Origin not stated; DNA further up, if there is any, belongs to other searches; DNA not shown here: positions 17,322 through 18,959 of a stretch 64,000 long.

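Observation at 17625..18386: Near-identical 381-bp tandem duplication creating a PAS-PAS repeat inside a sensor protein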

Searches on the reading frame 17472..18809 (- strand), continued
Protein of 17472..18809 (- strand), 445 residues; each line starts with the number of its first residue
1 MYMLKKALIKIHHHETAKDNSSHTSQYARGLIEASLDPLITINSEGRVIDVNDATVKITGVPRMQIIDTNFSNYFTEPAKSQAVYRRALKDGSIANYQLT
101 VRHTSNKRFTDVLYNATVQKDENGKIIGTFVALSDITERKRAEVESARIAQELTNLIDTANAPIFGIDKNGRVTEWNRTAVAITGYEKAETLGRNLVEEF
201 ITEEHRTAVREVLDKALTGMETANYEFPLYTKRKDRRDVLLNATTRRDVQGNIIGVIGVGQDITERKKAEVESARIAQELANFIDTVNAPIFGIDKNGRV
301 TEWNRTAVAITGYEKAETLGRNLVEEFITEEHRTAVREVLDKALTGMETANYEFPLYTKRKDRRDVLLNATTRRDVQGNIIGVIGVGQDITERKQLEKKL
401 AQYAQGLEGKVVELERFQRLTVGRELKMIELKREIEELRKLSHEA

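Call 9: find_homologous_proteins(query=window:17472-18809:-, max_evalue=1e-20)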
Query window:17472-18809:- (445 aa): 3834 proteins with E <= 1e-20 among 8000 candidates; the best 120 are listed.
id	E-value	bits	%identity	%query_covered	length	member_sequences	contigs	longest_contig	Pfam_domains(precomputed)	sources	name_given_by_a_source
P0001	0.0e+0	1392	51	89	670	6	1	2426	PF13596.13,PF08447.19,PF13426.14,PF13188.14,PF24820.2,PF08448.17,PF00989.32,PF24705.2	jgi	jgi:PAS domain S-box-containing protein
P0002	0.0e+0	1309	46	88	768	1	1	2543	PF13596.13,PF08447.19,PF13426.14,PF13188.14,PF24820.2,PF08348.19,PF08448.17,PF00989.32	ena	-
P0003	0.0e+0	1121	78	87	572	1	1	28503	PF13596.13,PF08447.19,PF13426.14,PF13188.14,PF24820.2,PF08348.19,PF08448.17,PF00989.32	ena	-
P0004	0.0e+0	1119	47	84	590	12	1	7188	PF13596.13,PF08447.19,PF13426.14,PF13188.14,PF12860.14,PF17826.8,PF24820.2,PF11385.14,PF08448.17,PF00989.32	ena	-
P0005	0.0e+0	1102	48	85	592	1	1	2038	PF13596.13,PF08447.19,PF13426.14,PF13188.14,PF24820.2,PF21076.4,PF08448.17,PF00989.32,PF13679.13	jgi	jgi:PAS domain S-box-containing protein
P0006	0.0e+0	1096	47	83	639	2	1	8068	PF13596.13,PF08447.19,PF13426.14,PF13188.14,PF12860.14,PF17826.8,PF24820.2,PF11385.14,PF08448.17,PF00989.32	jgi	-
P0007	0.0e+0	1033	44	93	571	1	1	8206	PF13596.13,PF08447.19,PF13426.14,PF13188.14,PF24820.2,PF08448.17,PF00989.32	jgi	-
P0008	5.3e-295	995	53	87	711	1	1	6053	PF08447.19,PF13426.14,PF13188.14,PF24820.2,PF08448.17,PF03162.19,PF00989.32,PF11446.14,PF24705.2,PF08854.16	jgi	-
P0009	4.1e-289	976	46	89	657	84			PF08447.19,PF13426.14,PF13188.14,PF12860.14,PF17826.8,PF24820.2,PF11385.14,PF08348.19,PF08448.17,PF00989.32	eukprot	eukprot:scaffold4700_cov111-Skeletonema_menzelii.AAC.1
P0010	3.1e-287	970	54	79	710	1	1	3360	PF08447.19,PF13426.14,PF13188.14,PF17826.8,PF24820.2,PF08448.17,PF00512.32,PF00989.32,PF24705.2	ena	-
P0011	3.1e-287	970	54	79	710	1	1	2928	PF08447.19,PF13426.14,PF13188.14,PF17826.8,PF24820.2,PF08448.17,PF00512.32,PF00989.32,PF24705.2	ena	-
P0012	3.5e-287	970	54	79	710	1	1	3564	PF08447.19,PF13426.14,PF13188.14,PF17826.8,PF24820.2,PF08448.17,PF00512.32,PF00989.32,PF24705.2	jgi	-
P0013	3.8e-285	963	58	72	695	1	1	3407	PF08447.19,PF13426.14,PF13188.14,PF17826.8,PF24820.2,PF08448.17,PF00512.32,PF00989.32,PF24705.2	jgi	-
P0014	3.9e-285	963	58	72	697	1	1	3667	PF08447.19,PF13426.14,PF13188.14,PF17826.8,PF24820.2,PF08448.17,PF00512.32,PF00989.32,PF24705.2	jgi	-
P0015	3.9e-285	963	58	72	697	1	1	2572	PF08447.19,PF13426.14,PF13188.14,PF17826.8,PF24820.2,PF08448.17,PF00512.32,PF00989.32,PF24705.2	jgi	-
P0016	3.9e-285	963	58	72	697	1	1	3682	PF08447.19,PF13426.14,PF13188.14,PF17826.8,PF24820.2,PF08448.17,PF00512.32,PF00989.32,PF24705.2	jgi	-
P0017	3.9e-285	963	58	72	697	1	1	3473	PF08447.19,PF13426.14,PF13188.14,PF17826.8,PF24820.2,PF08448.17,PF00512.32,PF00989.32,PF24705.2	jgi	-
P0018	2.4e-284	960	58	72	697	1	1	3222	PF08447.19,PF13426.14,PF13188.14,PF24820.2,PF08448.17,PF00512.32,PF00989.32,PF24705.2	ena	-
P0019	2.8e-284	960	58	72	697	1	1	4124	PF08447.19,PF13426.14,PF13188.14,PF24820.2,PF08448.17,PF00512.32,PF00989.32,PF24705.2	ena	-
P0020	8.0e-283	955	50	86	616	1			PF08447.19,PF13426.14,PF13188.14,PF24820.2,PF08448.17,PF00989.32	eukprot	eukprot:763416-Hanusia_phi.AAC.1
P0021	3.3e-278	940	98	100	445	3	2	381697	PF13596.13,PF08447.19,PF13426.14,PF13188.14,PF24820.2,PF08448.17,PF00989.32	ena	-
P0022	6.1e-269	910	53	87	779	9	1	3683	PF13596.13,PF08447.19,PF13426.14,PF13188.14,PF24820.2,PF08448.17,PF03162.19,PF00989.32,PF24705.2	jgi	-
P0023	9.2e-268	906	43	84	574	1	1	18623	PF13596.13,PF08447.19,PF13426.14,PF13188.14,PF24820.2,PF08448.17,PF19196.6,PF00989.32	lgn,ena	-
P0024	3.6e-265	897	53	87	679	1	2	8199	PF08447.19,PF13426.14,PF13188.14,PF24820.2,PF08448.17,PF03162.19,PF00989.32,PF24705.2,PF08854.16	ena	-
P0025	9.8e-265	896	53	87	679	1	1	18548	PF08447.19,PF13426.14,PF13188.14,PF24820.2,PF08448.17,PF03162.19,PF00989.32,PF24705.2,PF08854.16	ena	-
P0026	3.6e-259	877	45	84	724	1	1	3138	PF08447.19,PF13426.14,PF13188.14,PF12860.14,PF17826.8,PF24820.2,PF11385.14,PF21076.4,PF08448.17,PF00989.32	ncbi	ncbi:LOW QUALITY PROTEIN: hypothetical protein ACHAXR_004642, partial [Thalassiosira sp. AJA248-18]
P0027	1.2e-253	859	44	89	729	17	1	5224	PF13596.13,PF08447.19,PF13426.14,PF13188.14,PF24820.2,PF13550.14,PF08448.17,PF00989.32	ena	-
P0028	3.6e-250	848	55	85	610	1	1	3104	PF08447.19,PF13426.14,PF13188.14,PF24820.2,PF08448.17,PF03162.19,PF00989.32,PF11594.14,PF08854.16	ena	-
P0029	7.5e-249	843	53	87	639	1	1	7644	PF08447.19,PF13426.14,PF13188.14,PF24820.2,PF08448.17,PF03162.19,PF00989.32,PF08854.16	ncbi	-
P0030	6.6e-248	840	53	87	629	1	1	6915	PF08447.19,PF13426.14,PF13188.14,PF24820.2,PF08448.17,PF03162.19,PF00989.32,PF08854.16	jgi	jgi:PAS domain S-box-containing protein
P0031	6.6e-248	840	53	87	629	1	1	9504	PF08447.19,PF13426.14,PF13188.14,PF24820.2,PF08448.17,PF03162.19,PF00989.32,PF08854.16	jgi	jgi:PAS domain S-box-containing protein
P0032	7.5e-248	840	53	87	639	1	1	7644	PF08447.19,PF13426.14,PF13188.14,PF24820.2,PF08448.17,PF03162.19,PF00989.32,PF08854.16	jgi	jgi:PAS domain S-box-containing protein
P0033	8.0e-241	817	55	85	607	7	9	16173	PF08447.19,PF13426.14,PF13188.14,PF24820.2,PF08448.17,PF03162.19,PF00989.32,PF11594.14,PF08854.16,PF11697.14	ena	-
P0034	1.3e-235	800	51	87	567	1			PF13596.13,PF08447.19,PF13426.14,PF13188.14,PF17826.8,PF24820.2,PF11385.14,PF08448.17,PF00989.32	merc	-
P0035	2.2e-233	793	51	76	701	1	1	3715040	PF13596.13,PF08447.19,PF13426.14,PF13188.14,PF08448.17,PF02518.32,PF00512.32,PF00989.32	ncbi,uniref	ncbi:PAS domain S-box protein [Halioglobus sp. Uisw_031]|uniref:PAS domain S-box protein n=1 Tax=Hal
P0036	3.0e-233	792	47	85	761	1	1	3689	PF13596.13,PF08447.19,PF13426.14,PF13188.14,PF24820.2,PF21076.4,PF08448.17,PF00989.32,PF05396.17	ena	-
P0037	1.2e-232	790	50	89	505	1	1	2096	PF08447.19,PF13426.14,PF13188.14,PF17826.8,PF24820.2,PF08448.17,PF00989.32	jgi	-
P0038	2.1e-232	789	48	84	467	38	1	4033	PF13596.13,PF08447.19,PF13426.14,PF13188.14,PF12860.14,PF24820.2,PF08448.17,PF00989.32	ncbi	-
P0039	5.2e-232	788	55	85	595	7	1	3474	PF08447.19,PF13426.14,PF13188.14,PF17826.8,PF24820.2,PF08448.17,PF00989.32,PF24705.2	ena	-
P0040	1.0e-230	784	36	94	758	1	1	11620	PF13426.14,PF13188.14,PF01167.25,PF24820.2,PF10957.14,PF10618.15,PF06877.17,PF15286.12,PF13359.13,PF08447.19,PF07345.17,PF08845.16,PF08448.17,PF00989.32,PF21441.5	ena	-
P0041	3.9e-229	779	48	84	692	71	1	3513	PF13596.13,PF08447.19,PF13426.14,PF13188.14,PF12860.14,PF24820.2,PF11385.14,PF08348.19,PF08448.17,PF00989.32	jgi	-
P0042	2.0e-222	756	40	88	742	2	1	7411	PF08447.19,PF13426.14,PF13188.14,PF24820.2,PF08448.17,PF00989.32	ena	-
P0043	2.1e-218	743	50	87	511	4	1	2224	PF13596.13,PF08447.19,PF13426.14,PF13188.14,PF24820.2,PF08448.17,PF00989.32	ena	-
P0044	2.2e-217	740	48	85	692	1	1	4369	PF13426.14,PF13188.14,PF24820.2,PF17765.8,PF11385.14,PF17383.7,PF08348.19,PF17202.11,PF13596.13,PF08447.19,PF08448.17,PF00989.32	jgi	-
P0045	1.4e-216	737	49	85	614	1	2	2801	PF13596.13,PF08447.19,PF13426.14,PF13188.14,PF24820.2,PF08448.17,PF00989.32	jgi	-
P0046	1.8e-215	733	42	85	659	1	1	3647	PF13596.13,PF08447.19,PF13426.14,PF13188.14,PF24820.2,PF08448.17,PF00989.32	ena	-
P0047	7.8e-215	731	45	85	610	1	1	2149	PF13596.13,PF08447.19,PF13426.14,PF13188.14,PF24820.2,PF08448.17,PF00989.32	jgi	jgi:PAS domain S-box-containing protein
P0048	1.1e-211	721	47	81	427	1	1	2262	PF13596.13,PF08447.19,PF13426.14,PF13188.14,PF12860.14,PF24820.2,PF11385.14,PF08448.17,PF00989.32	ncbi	ncbi:hypothetical protein ACHAXS_000830, partial [Conticribra weissflogii]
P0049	1.4e-208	711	42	87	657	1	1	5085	PF13596.13,PF08447.19,PF13426.14,PF13188.14,PF24820.2,PF09602.16,PF08348.19,PF08448.17,PF00989.32,PF19635.5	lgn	-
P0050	2.1e-206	704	48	85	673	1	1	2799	PF13596.13,PF08447.19,PF13426.14,PF13188.14,PF14529.13,PF24820.2,PF08448.17,PF00989.32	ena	-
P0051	1.3e-205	701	51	82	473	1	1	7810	PF13596.13,PF08447.19,PF13426.14,PF13188.14,PF24820.2,PF17765.8,PF17383.7,PF08448.17,PF00989.32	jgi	-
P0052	6.0e-204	696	48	85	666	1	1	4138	PF13596.13,PF08447.19,PF13426.14,PF13188.14,PF14529.13,PF24820.2,PF08448.17,PF00989.32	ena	-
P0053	1.2e-203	695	56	73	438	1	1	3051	PF08447.19,PF13426.14,PF13188.14,PF24820.2,PF08448.17,PF00989.32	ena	-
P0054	7.6e-203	692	54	85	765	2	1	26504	PF08447.19,PF13426.14,PF13188.14,PF24820.2,PF08448.17,PF00512.32,PF00989.32,PF09789.15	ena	-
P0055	3.7e-202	690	55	73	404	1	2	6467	PF08447.19,PF13426.14,PF13188.14,PF24820.2,PF08448.17,PF00989.32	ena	-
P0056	3.4e-201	686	48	85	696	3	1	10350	PF13596.13,PF08447.19,PF13426.14,PF13188.14,PF24820.2,PF08448.17,PF00989.32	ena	-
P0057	5.3e-201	686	46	85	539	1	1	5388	PF13596.13,PF08447.19,PF13426.14,PF13188.14,PF17826.8,PF24820.2,PF08448.17,PF00989.32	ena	-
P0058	6.0e-198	676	37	93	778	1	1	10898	PF08447.19,PF13426.14,PF13188.14,PF07345.17,PF24820.2,PF10618.15,PF08448.17,PF15286.12,PF00989.32,PF14598.13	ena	-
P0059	1.6e-196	671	36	94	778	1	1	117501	PF08447.19,PF13426.14,PF13188.14,PF07345.17,PF24820.2,PF08845.16,PF08448.17,PF15286.12,PF00989.32,PF14598.13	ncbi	-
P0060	5.1e-196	669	50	78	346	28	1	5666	PF08447.19,PF13426.14,PF13188.14,PF24820.2,PF08448.17,PF00989.32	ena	-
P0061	2.4e-194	664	36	94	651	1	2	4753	PF08447.19,PF13426.14,PF13188.14,PF07345.17,PF24820.2,PF08448.17,PF00989.32,PF14598.13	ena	-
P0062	2.3e-193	661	36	95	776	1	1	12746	PF08447.19,PF13426.14,PF13188.14,PF07345.17,PF24820.2,PF08448.17,PF15286.12,PF16845.12,PF00989.32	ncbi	ncbi:MAG: PAS domain S-box protein [Bdellovibrionota bacterium]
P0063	5.3e-193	660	45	85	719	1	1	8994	PF13596.13,PF08447.19,PF13426.14,PF13188.14,PF14529.13,PF08348.19,PF08448.17,PF14974.13,PF00989.32,PF19635.5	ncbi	-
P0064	1.5e-192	658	47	85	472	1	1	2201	PF08447.19,PF13426.14,PF13188.14,PF13490.12,PF24820.2,PF12282.16,PF11385.14,PF08448.17,PF00989.32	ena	-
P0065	3.4e-192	657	36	94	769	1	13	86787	PF13426.14,PF13188.14,PF24820.2,PF10957.14,PF14896.13,PF15286.12,PF02829.20,PF08447.19,PF07345.17,PF08845.16,PF08448.17,PF00989.32,PF14598.13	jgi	jgi:PAS domain S-box-containing protein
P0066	9.9e-192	655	36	93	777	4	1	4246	PF08447.19,PF13426.14,PF13188.14,PF07345.17,PF24820.2,PF08448.17,PF00989.32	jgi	jgi:PAS domain S-box-containing protein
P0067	6.5e-191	653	35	94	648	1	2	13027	PF13426.14,PF13188.14,PF24820.2,PF10957.14,PF15286.12,PF02829.20,PF08447.19,PF07345.17,PF08448.17,PF00989.32,PF14598.13,PF12357.14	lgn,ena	-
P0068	1.2e-189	648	45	87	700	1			PF08447.19,PF13426.14,PF13188.14,PF12860.14,PF24820.2,PF11385.14,PF21076.4,PF08448.17,PF00989.32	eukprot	eukprot:CAMPEP_0195306064 /NCGR_PEP_ID=MMETSP0707-20130614/37010_1 /TAXON_ID=33640 /ORGANISM="Asteri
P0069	1.9e-189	648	46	85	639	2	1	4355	PF13596.13,PF08447.19,PF13426.14,PF13188.14,PF24820.2,PF11385.14,PF21076.4,PF08448.17,PF00989.32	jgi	jgi:PAS domain S-box-containing protein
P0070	2.6e-189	647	34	94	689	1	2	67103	PF08447.19,PF13426.14,PF13188.14,PF07345.17,PF24820.2,PF08448.17,PF15286.12,PF16845.12,PF00989.32,PF14598.13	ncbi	-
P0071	2.1e-188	644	43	85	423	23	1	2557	PF13596.13,PF08447.19,PF13426.14,PF13188.14,PF24820.2,PF08448.17,PF00989.32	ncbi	-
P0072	6.6e-188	643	51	82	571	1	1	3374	PF13596.13,PF08447.19,PF13426.14,PF13188.14,PF24820.2,PF06057.18,PF08448.17,PF00989.32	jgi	jgi:PAS domain S-box-containing protein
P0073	1.9e-187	641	49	85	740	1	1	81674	PF13596.13,PF08447.19,PF13426.14,PF13188.14,PF24820.2,PF08448.17,PF00989.32,PF13679.13,PF05396.17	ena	-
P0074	2.8e-186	637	50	85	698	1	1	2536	PF08447.19,PF13426.14,PF13188.14,PF24820.2,PF08448.17,PF00989.32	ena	-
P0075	3.6e-186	637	50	82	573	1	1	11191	PF13596.13,PF08447.19,PF13426.14,PF13188.14,PF24820.2,PF08448.17,PF00989.32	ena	-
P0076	3.6e-186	637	49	85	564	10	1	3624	PF08447.19,PF13426.14,PF13188.14,PF24820.2,PF08448.17,PF00989.32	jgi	-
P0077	4.5e-186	637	35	95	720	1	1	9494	PF08447.19,PF13426.14,PF13188.14,PF07345.17,PF24820.2,PF10957.14,PF08845.16,PF08448.17,PF15286.12,PF00989.32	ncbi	ncbi:MAG TPA: PAS domain S-box protein, partial [Oligoflexus sp.]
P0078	5.8e-186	636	35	92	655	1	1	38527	PF16754.11,PF13426.14,PF21814.3,PF13188.14,PF24820.2,PF10957.14,PF14896.13,PF15286.12,PF08447.19,PF08845.16,PF08448.17,PF16845.12,PF00989.32,PF14598.13,PF12357.14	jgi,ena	-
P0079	3.7e-185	634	49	85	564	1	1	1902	PF08447.19,PF13426.14,PF13188.14,PF24820.2,PF08448.17,PF00989.32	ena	-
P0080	8.8e-183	626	36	87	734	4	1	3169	PF08447.19,PF13426.14,PF13188.14,PF24820.2,PF08845.16,PF08448.17,PF03420.19,PF15286.12,PF16845.12,PF00989.32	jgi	jgi:PAS domain S-box-containing protein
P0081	9.9e-183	626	43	80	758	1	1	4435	PF08447.19,PF13426.14,PF13188.14,PF24820.2,PF08448.17,PF00989.32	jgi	jgi:PAS domain S-box-containing protein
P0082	1.3e-182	625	48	85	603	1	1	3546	PF13596.13,PF08447.19,PF13426.14,PF13188.14,PF24820.2,PF08448.17,PF00989.32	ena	-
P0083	3.2e-180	617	35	92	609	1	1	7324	PF10793.14,PF08447.19,PF13426.14,PF13188.14,PF07345.17,PF24820.2,PF10957.14,PF08448.17,PF15286.12,PF00989.32,PF14598.13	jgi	jgi:PAS domain S-box-containing protein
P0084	1.3e-179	615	61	70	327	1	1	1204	PF08447.19,PF13426.14,PF13188.14,PF24820.2,PF08448.17,PF00989.32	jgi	-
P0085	1.7e-179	615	48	84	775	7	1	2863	PF13596.13,PF08447.19,PF13426.14,PF13188.14,PF24820.2,PF08448.17,PF02518.32,PF00512.32,PF00989.32,PF00072.31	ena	-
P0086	6.6e-179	613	54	79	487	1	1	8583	PF13596.13,PF08447.19,PF13426.14,PF13188.14,PF09428.18,PF17826.8,PF24820.2,PF08448.17,PF18504.7,PF02180.23,PF00989.32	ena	-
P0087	9.5e-179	613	59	73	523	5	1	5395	PF08447.19,PF13426.14,PF13188.14,PF24820.2,PF08448.17,PF02518.32,PF00512.32,PF00989.32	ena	-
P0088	3.9e-174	597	39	95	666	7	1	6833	PF08447.19,PF13426.14,PF13188.14,PF24820.2,PF08845.16,PF08448.17,PF15286.12,PF16845.12,PF00989.32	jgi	jgi:PAS domain S-box-containing protein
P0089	8.7e-174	596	48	81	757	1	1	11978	PF08447.19,PF13426.14,PF13188.14,PF24820.2,PF08348.19,PF08448.17,PF02518.32,PF00512.32,PF00989.32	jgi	jgi:PAS domain S-box-containing protein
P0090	4.9e-173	594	36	92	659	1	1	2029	PF08447.19,PF13426.14,PF13188.14,PF24820.2,PF08448.17,PF00989.32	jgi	-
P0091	5.9e-173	594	49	85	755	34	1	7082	PF13596.13,PF08447.19,PF13426.14,PF13188.14,PF24820.2,PF08448.17,PF00512.32,PF00989.32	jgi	-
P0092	8.4e-173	593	36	87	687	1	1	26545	PF08447.19,PF13426.14,PF13188.14,PF06193.17,PF24820.2,PF10957.14,PF08845.16,PF08448.17,PF15286.12,PF00989.32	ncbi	-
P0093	1.8e-171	589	36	87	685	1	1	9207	PF08447.19,PF13426.14,PF13188.14,PF24820.2,PF10957.14,PF08448.17,PF15286.12,PF16845.12,PF00989.32,PF02829.20,PF14598.13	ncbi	ncbi:MAG: PAS domain S-box protein [Candidatus Methanoperedens sp.]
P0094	2.5e-171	588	40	94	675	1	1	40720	PF08447.19,PF13426.14,PF13188.14,PF24820.2,PF08845.16,PF08448.17,PF15286.12,PF00989.32,PF02829.20,PF22487.2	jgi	-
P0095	7.4e-170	583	37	94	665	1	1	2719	PF08447.19,PF13426.14,PF13188.14,PF24820.2,PF08448.17,PF15286.12,PF16845.12,PF00989.32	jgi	jgi:PAS domain S-box-containing protein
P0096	8.7e-170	583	38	94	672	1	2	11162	PF08447.19,PF13426.14,PF13188.14,PF24820.2,PF08845.16,PF08448.17,PF15286.12,PF00989.32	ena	-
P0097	8.8e-170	583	36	87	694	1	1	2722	PF08447.19,PF13426.14,PF13188.14,PF24820.2,PF10957.14,PF08448.17,PF15286.12,PF16845.12,PF00989.32,PF14598.13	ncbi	-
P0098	9.8e-170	583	39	94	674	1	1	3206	PF08447.19,PF13426.14,PF13188.14,PF24820.2,PF08845.16,PF08448.17,PF25978.1,PF15286.12,PF00989.32,PF15584.12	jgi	jgi:PAS domain S-box-containing protein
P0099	1.2e-169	583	39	94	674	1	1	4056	PF08447.19,PF13426.14,PF13188.14,PF24820.2,PF08845.16,PF08448.17,PF25978.1,PF15286.12,PF00989.32,PF15584.12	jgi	jgi:PAS domain S-box-containing protein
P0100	1.2e-169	583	38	94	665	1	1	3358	PF08447.19,PF13426.14,PF13188.14,PF24820.2,PF08448.17,PF15286.12,PF16845.12,PF00989.32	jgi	jgi:PAS domain S-box-containing protein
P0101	1.3e-169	583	38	94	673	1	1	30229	PF08447.19,PF13426.14,PF13188.14,PF24820.2,PF08845.16,PF08448.17,PF15286.12,PF00989.32,PF12357.14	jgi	jgi:PAS domain S-box-containing protein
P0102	1.3e-169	583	37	94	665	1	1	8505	PF08447.19,PF13426.14,PF13188.14,PF24820.2,PF08448.17,PF15286.12,PF16845.12,PF00989.32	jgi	jgi:PAS domain S-box-containing protein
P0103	1.6e-169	582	39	94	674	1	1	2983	PF08447.19,PF13426.14,PF13188.14,PF24820.2,PF08845.16,PF08448.17,PF25978.1,PF15286.12,PF00989.32,PF15584.12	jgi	jgi:PAS domain S-box-containing protein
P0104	1.7e-169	582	39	94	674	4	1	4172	PF08447.19,PF13426.14,PF13188.14,PF24820.2,PF08845.16,PF08448.17,PF25978.1,PF15286.12,PF00989.32,PF15584.12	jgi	jgi:PAS domain S-box-containing protein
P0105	1.9e-169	582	38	93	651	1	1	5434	PF08447.19,PF13426.14,PF13188.14,PF07345.17,PF24820.2,PF10957.14,PF10618.15,PF08448.17,PF15286.12,PF00989.32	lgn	-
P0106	2.0e-169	582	39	94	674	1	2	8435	PF08447.19,PF13426.14,PF13188.14,PF24820.2,PF08845.16,PF08448.17,PF25978.1,PF15286.12,PF00989.32,PF15584.12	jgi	jgi:PAS domain S-box-containing protein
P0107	6.6e-169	580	36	87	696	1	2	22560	PF08447.19,PF13426.14,PF13188.14,PF24820.2,PF08448.17,PF15286.12,PF00989.32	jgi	jgi:PAS domain S-box-containing protein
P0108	1.7e-168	579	63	58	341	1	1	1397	PF08447.19,PF13426.14,PF13188.14,PF24820.2,PF08448.17,PF00989.32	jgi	jgi:PAS domain S-box-containing protein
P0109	1.7e-168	579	38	95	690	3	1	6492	PF08447.19,PF13426.14,PF13188.14,PF06193.17,PF24820.2,PF08845.16,PF08448.17,PF15286.12,PF00989.32,PF14598.13,PF12357.14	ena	-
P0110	2.1e-168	579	37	87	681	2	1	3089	PF08447.19,PF13426.14,PF13188.14,PF24820.2,PF08845.16,PF08448.17,PF00989.32,PF15584.12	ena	-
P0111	2.4e-168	578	51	81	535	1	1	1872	PF13596.13,PF08447.19,PF13426.14,PF13188.14,PF24820.2,PF17765.8,PF11385.14,PF17383.7,PF08448.17,PF15195.12,PF00989.32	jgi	-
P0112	3.8e-168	578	39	94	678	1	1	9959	PF16754.11,PF08447.19,PF13426.14,PF13188.14,PF24820.2,PF08845.16,PF08448.17,PF25978.1,PF00989.32,PF15584.12,PF12357.14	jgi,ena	-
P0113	1.2e-167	576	38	93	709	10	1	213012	PF13596.13,PF08447.19,PF13426.14,PF13188.14,PF07345.17,PF24820.2,PF08670.18,PF08348.19,PF08448.17,PF15286.12,PF00989.32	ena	-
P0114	2.2e-167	575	36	91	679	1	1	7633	PF08447.19,PF13426.14,PF13188.14,PF24820.2,PF08448.17,PF15286.12,PF00781.30,PF16845.12,PF00989.32,PF15584.12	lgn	-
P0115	2.7e-167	575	37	87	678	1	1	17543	PF08447.19,PF13426.14,PF13188.14,PF24820.2,PF08448.17,PF15286.12,PF00989.32,PF02829.20,PF14598.13,PF12357.14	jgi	jgi:PAS domain S-box-containing protein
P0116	5.4e-167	574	35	87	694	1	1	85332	PF08447.19,PF13426.14,PF13188.14,PF24820.2,PF08448.17,PF15286.12,PF16845.12,PF00989.32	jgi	jgi:PAS domain S-box-containing protein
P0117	8.6e-167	573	39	94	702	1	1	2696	PF08447.19,PF13426.14,PF13188.14,PF24820.2,PF08845.16,PF08448.17,PF15286.12,PF00989.32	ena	-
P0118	9.0e-167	573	37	93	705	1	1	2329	PF13596.13,PF08447.19,PF13426.14,PF13188.14,PF24820.2,PF08448.17,PF16845.12,PF00989.32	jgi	jgi:PAS domain S-box-containing protein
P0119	9.9e-167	573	53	81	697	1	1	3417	PF13596.13,PF08447.19,PF13426.14,PF13188.14,PF24820.2,PF08448.17,PF00989.32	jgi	-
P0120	1.4e-166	573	37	94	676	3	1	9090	PF13596.13,PF08447.19,PF13426.14,PF13188.14,PF24820.2,PF08845.16,PF08448.17,PF00989.32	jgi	-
